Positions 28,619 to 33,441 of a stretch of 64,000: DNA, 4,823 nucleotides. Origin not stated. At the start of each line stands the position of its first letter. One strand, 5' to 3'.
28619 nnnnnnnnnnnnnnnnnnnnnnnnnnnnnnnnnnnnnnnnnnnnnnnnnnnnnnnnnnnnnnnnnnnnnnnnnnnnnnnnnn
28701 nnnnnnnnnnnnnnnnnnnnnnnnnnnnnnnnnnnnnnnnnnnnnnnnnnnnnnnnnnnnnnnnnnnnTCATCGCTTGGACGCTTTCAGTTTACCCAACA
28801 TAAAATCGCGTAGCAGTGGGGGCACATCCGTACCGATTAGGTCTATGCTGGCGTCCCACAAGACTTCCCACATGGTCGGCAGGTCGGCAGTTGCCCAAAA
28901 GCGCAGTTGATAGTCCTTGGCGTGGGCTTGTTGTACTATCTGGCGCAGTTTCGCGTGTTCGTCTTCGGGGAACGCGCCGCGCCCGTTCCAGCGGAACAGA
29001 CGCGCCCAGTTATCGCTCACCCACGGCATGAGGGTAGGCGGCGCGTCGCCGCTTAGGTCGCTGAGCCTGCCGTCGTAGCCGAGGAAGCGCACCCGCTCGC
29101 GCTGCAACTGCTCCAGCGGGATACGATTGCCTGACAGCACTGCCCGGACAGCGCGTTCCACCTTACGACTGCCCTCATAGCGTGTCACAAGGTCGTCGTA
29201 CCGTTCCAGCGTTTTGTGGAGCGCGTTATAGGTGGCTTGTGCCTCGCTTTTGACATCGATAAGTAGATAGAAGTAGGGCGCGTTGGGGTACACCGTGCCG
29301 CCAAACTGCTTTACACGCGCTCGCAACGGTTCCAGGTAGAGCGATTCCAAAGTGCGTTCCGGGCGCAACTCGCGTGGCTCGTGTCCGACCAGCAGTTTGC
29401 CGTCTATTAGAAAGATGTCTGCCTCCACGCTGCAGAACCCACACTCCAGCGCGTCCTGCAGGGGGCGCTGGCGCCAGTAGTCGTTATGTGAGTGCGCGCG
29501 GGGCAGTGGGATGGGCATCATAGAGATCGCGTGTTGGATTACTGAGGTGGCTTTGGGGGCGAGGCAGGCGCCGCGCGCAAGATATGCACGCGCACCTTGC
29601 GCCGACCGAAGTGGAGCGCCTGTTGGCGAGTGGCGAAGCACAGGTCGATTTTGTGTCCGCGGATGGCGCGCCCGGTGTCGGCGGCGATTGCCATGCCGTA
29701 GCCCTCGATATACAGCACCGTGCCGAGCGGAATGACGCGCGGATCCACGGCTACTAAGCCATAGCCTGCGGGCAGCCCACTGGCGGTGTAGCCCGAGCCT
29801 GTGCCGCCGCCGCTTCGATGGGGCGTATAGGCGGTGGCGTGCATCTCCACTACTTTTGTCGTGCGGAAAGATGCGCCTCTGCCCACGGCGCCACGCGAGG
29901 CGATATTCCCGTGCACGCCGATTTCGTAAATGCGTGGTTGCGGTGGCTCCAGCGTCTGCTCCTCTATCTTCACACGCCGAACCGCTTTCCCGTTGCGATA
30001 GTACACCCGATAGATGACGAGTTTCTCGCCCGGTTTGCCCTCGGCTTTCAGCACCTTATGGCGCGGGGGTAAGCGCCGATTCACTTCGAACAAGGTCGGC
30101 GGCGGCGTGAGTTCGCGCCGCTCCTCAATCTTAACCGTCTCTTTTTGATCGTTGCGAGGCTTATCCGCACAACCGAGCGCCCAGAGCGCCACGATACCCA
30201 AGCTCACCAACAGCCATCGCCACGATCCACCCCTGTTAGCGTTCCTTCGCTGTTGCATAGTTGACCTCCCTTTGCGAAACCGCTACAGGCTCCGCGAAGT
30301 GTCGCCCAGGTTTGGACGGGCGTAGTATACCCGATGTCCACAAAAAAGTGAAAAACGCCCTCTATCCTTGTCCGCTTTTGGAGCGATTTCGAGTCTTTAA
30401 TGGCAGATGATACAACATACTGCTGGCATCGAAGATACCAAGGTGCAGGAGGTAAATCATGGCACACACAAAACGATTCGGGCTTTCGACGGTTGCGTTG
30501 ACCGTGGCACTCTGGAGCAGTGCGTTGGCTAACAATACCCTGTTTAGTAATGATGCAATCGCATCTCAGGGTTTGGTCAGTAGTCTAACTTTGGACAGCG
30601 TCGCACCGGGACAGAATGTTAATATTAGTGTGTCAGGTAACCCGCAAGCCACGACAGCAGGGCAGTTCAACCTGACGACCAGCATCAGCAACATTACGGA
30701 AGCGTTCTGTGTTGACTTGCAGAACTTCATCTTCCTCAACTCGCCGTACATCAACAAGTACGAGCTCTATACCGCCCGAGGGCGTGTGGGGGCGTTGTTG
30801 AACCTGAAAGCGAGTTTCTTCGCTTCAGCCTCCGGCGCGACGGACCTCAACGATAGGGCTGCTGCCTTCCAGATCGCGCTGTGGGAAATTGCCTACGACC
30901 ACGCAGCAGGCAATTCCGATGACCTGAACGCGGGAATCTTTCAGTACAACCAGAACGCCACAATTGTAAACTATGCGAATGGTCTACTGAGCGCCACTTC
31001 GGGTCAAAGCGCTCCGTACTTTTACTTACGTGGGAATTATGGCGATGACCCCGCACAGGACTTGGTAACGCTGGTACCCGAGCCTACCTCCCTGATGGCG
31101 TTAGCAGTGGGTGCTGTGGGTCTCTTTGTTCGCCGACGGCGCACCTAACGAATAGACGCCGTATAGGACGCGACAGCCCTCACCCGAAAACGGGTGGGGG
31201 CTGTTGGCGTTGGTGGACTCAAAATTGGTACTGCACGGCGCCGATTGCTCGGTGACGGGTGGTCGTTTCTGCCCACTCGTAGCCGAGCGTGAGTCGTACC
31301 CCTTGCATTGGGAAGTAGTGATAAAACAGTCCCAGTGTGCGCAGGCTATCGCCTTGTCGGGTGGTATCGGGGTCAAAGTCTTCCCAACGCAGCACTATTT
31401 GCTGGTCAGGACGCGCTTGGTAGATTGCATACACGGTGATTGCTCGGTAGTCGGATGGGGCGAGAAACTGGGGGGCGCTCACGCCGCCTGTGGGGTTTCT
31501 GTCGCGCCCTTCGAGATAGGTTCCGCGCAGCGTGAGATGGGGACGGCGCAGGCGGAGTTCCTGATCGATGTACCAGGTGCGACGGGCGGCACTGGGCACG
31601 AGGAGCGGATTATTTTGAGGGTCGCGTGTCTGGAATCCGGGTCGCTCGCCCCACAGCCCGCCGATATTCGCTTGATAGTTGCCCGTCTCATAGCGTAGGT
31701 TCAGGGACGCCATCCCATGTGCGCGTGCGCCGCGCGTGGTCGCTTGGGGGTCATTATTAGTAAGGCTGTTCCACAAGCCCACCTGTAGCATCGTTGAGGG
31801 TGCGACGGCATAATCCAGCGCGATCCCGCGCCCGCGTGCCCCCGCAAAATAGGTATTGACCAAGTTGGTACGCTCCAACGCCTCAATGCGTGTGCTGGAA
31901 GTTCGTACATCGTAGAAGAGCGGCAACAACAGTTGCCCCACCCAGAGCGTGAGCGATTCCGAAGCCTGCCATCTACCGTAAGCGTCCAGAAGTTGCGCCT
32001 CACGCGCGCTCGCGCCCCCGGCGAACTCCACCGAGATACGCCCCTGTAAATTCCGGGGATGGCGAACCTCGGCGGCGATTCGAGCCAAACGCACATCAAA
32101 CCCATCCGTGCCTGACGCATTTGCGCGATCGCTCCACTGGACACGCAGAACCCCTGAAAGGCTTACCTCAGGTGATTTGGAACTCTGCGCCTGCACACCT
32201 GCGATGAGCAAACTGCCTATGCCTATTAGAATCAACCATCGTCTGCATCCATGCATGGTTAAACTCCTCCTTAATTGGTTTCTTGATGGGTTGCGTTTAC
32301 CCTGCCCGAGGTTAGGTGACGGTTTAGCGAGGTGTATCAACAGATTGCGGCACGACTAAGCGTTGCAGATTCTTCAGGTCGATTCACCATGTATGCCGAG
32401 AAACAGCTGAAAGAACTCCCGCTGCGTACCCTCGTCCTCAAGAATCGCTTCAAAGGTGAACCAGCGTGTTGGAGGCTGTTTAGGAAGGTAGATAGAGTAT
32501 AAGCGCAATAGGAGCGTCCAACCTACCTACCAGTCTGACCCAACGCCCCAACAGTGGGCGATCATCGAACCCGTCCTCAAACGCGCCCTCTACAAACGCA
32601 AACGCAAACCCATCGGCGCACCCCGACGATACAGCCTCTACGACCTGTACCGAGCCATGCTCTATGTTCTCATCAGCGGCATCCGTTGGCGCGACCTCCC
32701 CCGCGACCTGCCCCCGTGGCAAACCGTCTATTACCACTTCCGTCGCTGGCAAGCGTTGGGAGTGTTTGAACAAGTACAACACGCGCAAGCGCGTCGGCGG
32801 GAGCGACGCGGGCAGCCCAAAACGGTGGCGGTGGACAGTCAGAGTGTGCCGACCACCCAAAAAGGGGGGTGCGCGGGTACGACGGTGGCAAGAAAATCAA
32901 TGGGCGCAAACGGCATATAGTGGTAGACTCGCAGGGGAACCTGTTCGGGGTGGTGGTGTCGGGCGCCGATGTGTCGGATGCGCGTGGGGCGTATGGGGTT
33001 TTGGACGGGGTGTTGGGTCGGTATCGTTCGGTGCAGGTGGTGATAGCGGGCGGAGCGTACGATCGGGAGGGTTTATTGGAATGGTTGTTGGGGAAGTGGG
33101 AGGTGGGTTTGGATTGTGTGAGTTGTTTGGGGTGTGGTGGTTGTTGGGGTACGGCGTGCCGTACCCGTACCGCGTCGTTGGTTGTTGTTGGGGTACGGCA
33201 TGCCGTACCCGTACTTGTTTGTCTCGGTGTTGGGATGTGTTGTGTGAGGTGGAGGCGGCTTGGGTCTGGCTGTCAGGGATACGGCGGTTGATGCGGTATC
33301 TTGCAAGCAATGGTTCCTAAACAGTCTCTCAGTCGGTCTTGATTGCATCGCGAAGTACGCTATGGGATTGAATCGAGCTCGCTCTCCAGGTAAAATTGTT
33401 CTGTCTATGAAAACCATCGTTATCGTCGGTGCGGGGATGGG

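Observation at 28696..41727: Near-perfect 6,516-bp tandem duplication with breakpoints inside glnB and an MNT-HEPN gene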

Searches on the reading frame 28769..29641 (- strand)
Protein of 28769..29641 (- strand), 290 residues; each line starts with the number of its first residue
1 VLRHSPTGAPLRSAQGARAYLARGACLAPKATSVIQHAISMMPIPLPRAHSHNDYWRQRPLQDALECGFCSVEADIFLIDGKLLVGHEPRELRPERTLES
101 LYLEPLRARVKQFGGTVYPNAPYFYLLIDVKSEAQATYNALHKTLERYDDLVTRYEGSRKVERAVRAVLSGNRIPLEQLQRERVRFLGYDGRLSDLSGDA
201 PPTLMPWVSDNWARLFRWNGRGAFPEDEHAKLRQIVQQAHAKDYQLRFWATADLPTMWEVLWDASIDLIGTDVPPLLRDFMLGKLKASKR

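Call 4: search_protein_families(library=pfam, proteins=[window:28769-29641:-])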
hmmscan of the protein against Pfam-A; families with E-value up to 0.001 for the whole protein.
window:28769-29641:- (290 aa): 0 families

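Call 21: find_related_loci(query=window:28769-29641:-, collection=metagenome_contigs, flank=10000)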
Query window:28769-29641:- (290 aa) in metagenome_contigs; peptide patterns used: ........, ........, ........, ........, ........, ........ (x = any residue, [..] = any of these).
595 stretches matched a pattern; 44 encode a relative of the query (tblastn E <= 1e-3); 44 distinct loci.
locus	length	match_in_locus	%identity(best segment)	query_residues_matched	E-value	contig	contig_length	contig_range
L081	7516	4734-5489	84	39-290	9e-148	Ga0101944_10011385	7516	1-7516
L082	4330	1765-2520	84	39-290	6e-151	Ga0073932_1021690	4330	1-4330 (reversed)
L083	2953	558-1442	71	1-290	1e-141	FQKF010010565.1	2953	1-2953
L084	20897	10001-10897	68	1-290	3e-135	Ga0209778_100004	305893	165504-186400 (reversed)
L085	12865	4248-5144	66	1-290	1e-132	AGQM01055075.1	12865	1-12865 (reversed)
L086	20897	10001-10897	66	1-290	1e-131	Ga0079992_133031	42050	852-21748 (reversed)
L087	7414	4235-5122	66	1-290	6e-131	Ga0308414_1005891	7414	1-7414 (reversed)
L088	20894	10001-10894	67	1-290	8e-131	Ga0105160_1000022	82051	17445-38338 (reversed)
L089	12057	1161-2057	65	1-290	4e-130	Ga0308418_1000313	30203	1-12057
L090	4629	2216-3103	66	1-290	1e-127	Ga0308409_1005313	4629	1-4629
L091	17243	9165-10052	65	1-290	4e-126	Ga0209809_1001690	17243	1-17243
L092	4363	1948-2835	66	1-290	1e-127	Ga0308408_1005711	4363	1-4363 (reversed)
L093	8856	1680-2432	73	40-290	3e-126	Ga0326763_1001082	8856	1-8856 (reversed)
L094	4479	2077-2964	66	1-290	3e-127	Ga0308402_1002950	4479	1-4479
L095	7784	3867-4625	72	36-290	1e-124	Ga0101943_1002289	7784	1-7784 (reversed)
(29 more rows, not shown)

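Call 39: list_cluster_members(proteins=[window:28769-29521:-, window:28769-29518:-, window:33407-34858:+, window:33362-34858:+, window:31219-32256:-, window:26750-28015:-, window:28122-28439:+, window:32657-32920:+, window:32869-33291:+])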
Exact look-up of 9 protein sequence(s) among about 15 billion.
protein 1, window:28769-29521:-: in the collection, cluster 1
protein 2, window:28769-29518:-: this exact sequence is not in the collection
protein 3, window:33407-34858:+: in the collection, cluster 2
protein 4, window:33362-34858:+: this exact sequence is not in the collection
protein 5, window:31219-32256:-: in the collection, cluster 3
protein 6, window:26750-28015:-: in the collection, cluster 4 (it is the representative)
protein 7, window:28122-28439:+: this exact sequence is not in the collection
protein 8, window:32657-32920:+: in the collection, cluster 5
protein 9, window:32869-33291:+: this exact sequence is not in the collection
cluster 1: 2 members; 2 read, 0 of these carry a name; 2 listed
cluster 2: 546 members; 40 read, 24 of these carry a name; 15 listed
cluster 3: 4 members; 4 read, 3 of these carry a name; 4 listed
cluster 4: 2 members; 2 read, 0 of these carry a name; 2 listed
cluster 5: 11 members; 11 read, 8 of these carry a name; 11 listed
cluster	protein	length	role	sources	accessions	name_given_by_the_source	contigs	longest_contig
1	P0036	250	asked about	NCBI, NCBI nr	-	-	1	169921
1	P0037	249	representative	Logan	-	-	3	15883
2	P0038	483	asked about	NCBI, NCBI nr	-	-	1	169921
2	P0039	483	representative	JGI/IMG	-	phytoene desaturase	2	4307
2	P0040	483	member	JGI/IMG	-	phytoene desaturase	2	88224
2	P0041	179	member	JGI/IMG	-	phytoene desaturase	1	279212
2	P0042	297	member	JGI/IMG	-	Uma2 family endonuclease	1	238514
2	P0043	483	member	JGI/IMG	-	phytoene desaturase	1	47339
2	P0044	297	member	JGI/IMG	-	Uma2 family endonuclease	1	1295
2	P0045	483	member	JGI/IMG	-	phytoene desaturase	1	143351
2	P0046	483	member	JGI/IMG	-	phytoene desaturase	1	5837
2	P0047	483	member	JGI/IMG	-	phytoene desaturase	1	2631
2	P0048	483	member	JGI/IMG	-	phytoene desaturase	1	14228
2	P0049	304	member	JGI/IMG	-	Uma2 family endonuclease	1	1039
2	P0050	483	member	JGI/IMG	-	phytoene desaturase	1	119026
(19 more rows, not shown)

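Call 49: find_encoding_contigs(protein=P0037, flank=10000, max_places=6)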
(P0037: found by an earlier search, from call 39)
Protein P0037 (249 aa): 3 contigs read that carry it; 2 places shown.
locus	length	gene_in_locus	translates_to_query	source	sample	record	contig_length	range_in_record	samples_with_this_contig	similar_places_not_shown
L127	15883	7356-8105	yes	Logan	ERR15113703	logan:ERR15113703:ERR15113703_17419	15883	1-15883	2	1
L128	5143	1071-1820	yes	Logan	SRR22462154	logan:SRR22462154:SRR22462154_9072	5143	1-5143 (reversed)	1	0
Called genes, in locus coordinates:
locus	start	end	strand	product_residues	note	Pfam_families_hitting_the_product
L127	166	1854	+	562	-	PF00246:Peptidase_M14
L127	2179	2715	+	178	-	PF04542:Sigma70_r2, PF08281:Sigma70_r4_2, PF04545:Sigma70_r4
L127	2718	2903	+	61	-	PF13490:zf-HC2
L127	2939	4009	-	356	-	PF00072:Response_reg, PF13487:HD_5, PF01966:HD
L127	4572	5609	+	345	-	PF07396:Porin_O_P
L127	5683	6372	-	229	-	PF07589:PEP_exosort_dom (weak)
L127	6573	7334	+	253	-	PF07501:G5, PF06725:3D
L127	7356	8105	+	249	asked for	PF13653:GDPD_2 (weak)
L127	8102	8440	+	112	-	PF00543:P-II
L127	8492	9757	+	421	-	PF01555:N6_N4_Mtase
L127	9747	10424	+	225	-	PF09568:RE_MjaI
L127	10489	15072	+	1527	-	PF04389:Peptidase_M28, PF12704:MacB_PCD, PF02687:FtsX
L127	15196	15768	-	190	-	-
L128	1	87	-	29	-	?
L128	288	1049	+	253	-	PF07501:G5, PF06725:3D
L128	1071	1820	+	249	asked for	PF13653:GDPD_2 (weak)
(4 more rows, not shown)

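Call 52: search_protein_families(library=ncbifam, proteins=[window:28769-29521:-], max_evalue=0.01)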
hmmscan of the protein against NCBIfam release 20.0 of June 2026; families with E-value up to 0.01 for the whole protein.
window:28769-29521:- (250 aa): 0 families

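Call 54: search_solved_structures(query=window:28769-29521:-, max_evalue=1)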
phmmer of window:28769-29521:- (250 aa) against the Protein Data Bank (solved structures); distinct sequences matched with E-value up to 1: 0.

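Call 55: search_protein_families(library=pfam, proteins=[window:28769-29521:-], max_evalue=5)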
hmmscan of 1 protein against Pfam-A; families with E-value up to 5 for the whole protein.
window:28769-29521:- (250 aa): 2 families
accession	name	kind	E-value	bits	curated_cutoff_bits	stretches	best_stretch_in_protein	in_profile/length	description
PF10664.14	NdhM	-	0.075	13.8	27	1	82-130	25-73/107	Cyanobacterial and plastid NDH-1 subunit M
PF13653.12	GDPD_2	-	0.18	12.8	27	1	205-232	1-27/30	Glycerophosphoryl diester phosphodiesterase family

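Call 67: find_homologous_proteins(query=window:28769-29521:-, max_evalue=0.00001)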
Query window:28769-29521:- (250 aa): 4354 proteins with E <= 0.00001 among 5321 candidates; the best 120 are listed.
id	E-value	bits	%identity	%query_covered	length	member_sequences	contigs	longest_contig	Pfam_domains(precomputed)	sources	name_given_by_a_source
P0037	1.4e-156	538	92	100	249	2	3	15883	PF13653.13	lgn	-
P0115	1.9e-156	537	92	100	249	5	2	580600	PF13653.13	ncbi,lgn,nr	ncbi:MAG: hypothetical protein D6697_04335 [Armatimonadetes bacterium]|nr:MAG: hypothetical protein 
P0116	1.0e-149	515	89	100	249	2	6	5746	PF13653.13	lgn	-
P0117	2.5e-145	501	84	100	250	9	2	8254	PF13653.13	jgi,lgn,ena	-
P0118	1.5e-136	472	80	100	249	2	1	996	PF13653.13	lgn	-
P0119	4.7e-136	470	80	100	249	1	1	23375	-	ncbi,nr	ncbi:MAG: phosphatidylinositol-specific phospholipase C/glycerophosphodiester phosphodiesterase fami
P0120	3.1e-133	461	78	100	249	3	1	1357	-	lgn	-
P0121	8.1e-132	457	78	98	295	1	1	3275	-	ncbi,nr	ncbi:MAG: phosphatidylinositol-specific phospholipase C/glycerophosphodiester phosphodiesterase fami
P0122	2.2e-129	449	77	100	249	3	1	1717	-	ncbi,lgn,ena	-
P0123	1.4e-126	439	76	100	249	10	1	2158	PF13653.13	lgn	-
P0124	7.4e-126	437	75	100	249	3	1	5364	-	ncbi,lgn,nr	ncbi:MAG: phosphatidylinositol-specific phospholipase C/glycerophosphodiester phosphodiesterase fami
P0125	1.1e-123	430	76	97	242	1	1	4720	-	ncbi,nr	ncbi:MAG: phosphatidylinositol-specific phospholipase C/glycerophosphodiester phosphodiesterase fami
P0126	1.9e-122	426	73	99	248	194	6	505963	-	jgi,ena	jgi:hypothetical protein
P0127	1.6e-109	384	68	98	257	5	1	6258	-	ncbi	-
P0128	4.4e-109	382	67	96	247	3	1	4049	-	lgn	-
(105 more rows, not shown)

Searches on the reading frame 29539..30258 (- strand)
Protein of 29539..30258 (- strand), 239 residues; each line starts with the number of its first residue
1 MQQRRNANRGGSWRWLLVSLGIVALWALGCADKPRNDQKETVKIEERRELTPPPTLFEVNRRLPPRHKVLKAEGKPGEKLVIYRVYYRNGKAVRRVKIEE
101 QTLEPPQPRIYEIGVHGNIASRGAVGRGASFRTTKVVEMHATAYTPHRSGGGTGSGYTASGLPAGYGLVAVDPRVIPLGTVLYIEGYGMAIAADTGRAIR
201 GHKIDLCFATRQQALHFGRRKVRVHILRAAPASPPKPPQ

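Call 4: search_protein_families(library=pfam, proteins=[window:29539-30258:-])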
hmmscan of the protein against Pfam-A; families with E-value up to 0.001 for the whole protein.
window:29539-30258:- (239 aa): 2 families
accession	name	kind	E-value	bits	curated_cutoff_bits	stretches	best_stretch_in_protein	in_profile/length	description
PF06725.17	3D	-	1.2e-18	67.5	23.8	1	169-227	3-71/72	3D domain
PF07501.17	G5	-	2.6e-12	47.2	23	1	44-115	3-74/75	G5 domain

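Call 10: find_encoding_contigs(protein=window:29539-30258:-, flank=10000, max_places=10)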
Protein window:29539-30258:- (239 aa): no gene with exactly this product is on record in the collection.

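Call 52: search_protein_families(library=ncbifam, proteins=[window:29539-30258:-], max_evalue=0.01)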
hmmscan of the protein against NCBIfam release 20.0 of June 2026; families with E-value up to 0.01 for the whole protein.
window:29539-30258:- (239 aa): 5 families
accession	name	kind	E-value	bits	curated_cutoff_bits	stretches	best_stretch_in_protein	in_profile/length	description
NF040676.1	wall_bind_EntB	exception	9.1e-19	67.3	780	1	139-227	396-490/490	cell wall-binding protein EntB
NF040670.1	wall_bind_EntA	exception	4.7e-18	65.6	560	1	137-228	193-291/291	cell wall-binding protein EntA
NF040675.1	wall_bind_EntD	exception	6.4e-17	61.7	590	1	136-227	212-309/310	cell wall-binding protein EntD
NF040677.1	wall_bind_EntC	exception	4e-16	58.9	770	1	166-227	360-421/422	cell wall-binding protein EntC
NF058633.1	StatPhSurvSpsC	equivalog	1e-15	57.9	280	1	166-228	129-192/223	stationary phase survival protein SpsC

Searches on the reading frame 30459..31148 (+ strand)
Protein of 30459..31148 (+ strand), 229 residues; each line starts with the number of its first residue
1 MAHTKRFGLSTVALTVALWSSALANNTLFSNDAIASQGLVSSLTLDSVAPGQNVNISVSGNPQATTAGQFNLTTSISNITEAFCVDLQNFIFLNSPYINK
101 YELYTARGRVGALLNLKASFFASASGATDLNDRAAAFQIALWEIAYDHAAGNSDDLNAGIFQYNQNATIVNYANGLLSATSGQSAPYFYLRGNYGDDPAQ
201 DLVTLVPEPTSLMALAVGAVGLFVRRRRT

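Call 4: search_protein_families(library=pfam, proteins=[window:30459-31148:+])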
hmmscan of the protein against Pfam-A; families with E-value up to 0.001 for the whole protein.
window:30459-31148:+ (229 aa): 1 family
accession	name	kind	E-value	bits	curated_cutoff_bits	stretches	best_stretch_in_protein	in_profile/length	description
PF07589.16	PEP-CTERM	-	6.4e-06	26.5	20.7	1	206-227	2-24/24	PEP-CTERM motif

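Call 31: find_encoding_contigs(protein=window:30459-31148:+, flank=10000, max_places=10)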
Protein window:30459-31148:+ (229 aa): 1 contig read that carries it; 1 place shown.
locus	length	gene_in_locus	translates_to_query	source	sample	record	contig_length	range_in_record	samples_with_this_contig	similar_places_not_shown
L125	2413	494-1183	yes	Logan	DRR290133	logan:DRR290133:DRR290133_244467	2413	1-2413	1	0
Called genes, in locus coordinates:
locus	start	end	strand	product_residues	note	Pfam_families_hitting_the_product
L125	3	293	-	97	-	?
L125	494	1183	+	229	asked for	PF07589:PEP_exosort_dom (weak)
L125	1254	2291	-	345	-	PF07396:Porin_O_P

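Call 52: search_protein_families(library=ncbifam, proteins=[window:30459-31148:+], max_evalue=0.01)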
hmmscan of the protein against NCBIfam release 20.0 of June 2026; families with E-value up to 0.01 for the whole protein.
window:30459-31148:+ (229 aa): 4 families
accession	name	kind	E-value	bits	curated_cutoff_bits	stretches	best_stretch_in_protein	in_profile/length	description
TIGR02595.1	PEP_CTERM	domain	3.8e-05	24.2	16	1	206-228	1-23/24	PEP-CTERM sorting domain-containing protein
NF038129.1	PEP_NF038129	equivalog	0.00013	21.8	65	1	114-228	100-193/194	NF038129 family PEP-CTERM protein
NF033554.9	floc_PepA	equivalog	0.00049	20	80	0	123-228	154-259/261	flocculation-associated PEP-CTERM protein PepA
NF038120.1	PEP_CTERM_QFxxD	subfamily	0.0017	18.3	80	1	192-228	181-215/215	NF038120 family PEP-CTERM protein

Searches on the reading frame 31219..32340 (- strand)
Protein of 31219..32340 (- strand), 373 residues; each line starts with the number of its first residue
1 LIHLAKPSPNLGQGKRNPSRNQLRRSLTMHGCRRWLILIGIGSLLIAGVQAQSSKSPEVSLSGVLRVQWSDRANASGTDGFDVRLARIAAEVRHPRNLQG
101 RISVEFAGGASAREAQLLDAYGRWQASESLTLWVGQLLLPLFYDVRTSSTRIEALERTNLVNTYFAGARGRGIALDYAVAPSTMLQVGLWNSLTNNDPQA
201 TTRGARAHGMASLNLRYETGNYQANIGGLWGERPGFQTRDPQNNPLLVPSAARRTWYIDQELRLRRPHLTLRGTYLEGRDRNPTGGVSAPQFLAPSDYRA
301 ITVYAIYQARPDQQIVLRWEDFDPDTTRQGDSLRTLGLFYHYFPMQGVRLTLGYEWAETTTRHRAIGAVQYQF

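Call 4: search_protein_families(library=pfam, proteins=[window:31219-32340:-])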
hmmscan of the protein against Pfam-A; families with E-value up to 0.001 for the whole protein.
window:31219-32340:- (373 aa): 1 family
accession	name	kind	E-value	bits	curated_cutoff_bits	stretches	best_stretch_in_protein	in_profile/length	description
PF07396.17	Porin_O_P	-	5.2e-08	33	20.9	1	78-208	24-162/370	Phosphate-selective porin O and P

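Call 52: search_protein_families(library=ncbifam, proteins=[window:31219-32256:-], max_evalue=0.01)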
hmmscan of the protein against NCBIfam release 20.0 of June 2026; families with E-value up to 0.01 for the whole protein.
window:31219-32256:- (345 aa): 1 family
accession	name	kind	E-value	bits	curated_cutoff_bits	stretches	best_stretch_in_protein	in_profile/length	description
NF040900.1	porin_ExtI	equivalog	0.00013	20.9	150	1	82-158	108-183/403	selenite/tellurite reduction operon porin ExtI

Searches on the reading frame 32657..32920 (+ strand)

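Call 52: search_protein_families(library=ncbifam, proteins=[window:32657-32920:+], max_evalue=0.01)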
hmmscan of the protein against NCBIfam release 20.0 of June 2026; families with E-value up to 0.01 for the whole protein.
window:32657-32920:+ (87 aa): 1 family
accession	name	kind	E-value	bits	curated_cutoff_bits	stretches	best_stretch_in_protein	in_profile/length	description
NF033580.1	transpos_IS5_3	equivalog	2.2e-17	63.5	110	1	1-76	38-111/258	IS5 family transposase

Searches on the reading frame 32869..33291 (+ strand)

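Call 52: search_protein_families(library=ncbifam, proteins=[window:32869-33291:+], max_evalue=0.01)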
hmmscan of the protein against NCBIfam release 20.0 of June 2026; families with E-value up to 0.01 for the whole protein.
window:32869-33291:+ (140 aa): 1 family
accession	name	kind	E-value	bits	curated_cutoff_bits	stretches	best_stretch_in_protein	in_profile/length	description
NF033580.1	transpos_IS5_3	equivalog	5.4e-11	42.5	110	1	3-72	115-188/258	IS5 family transposase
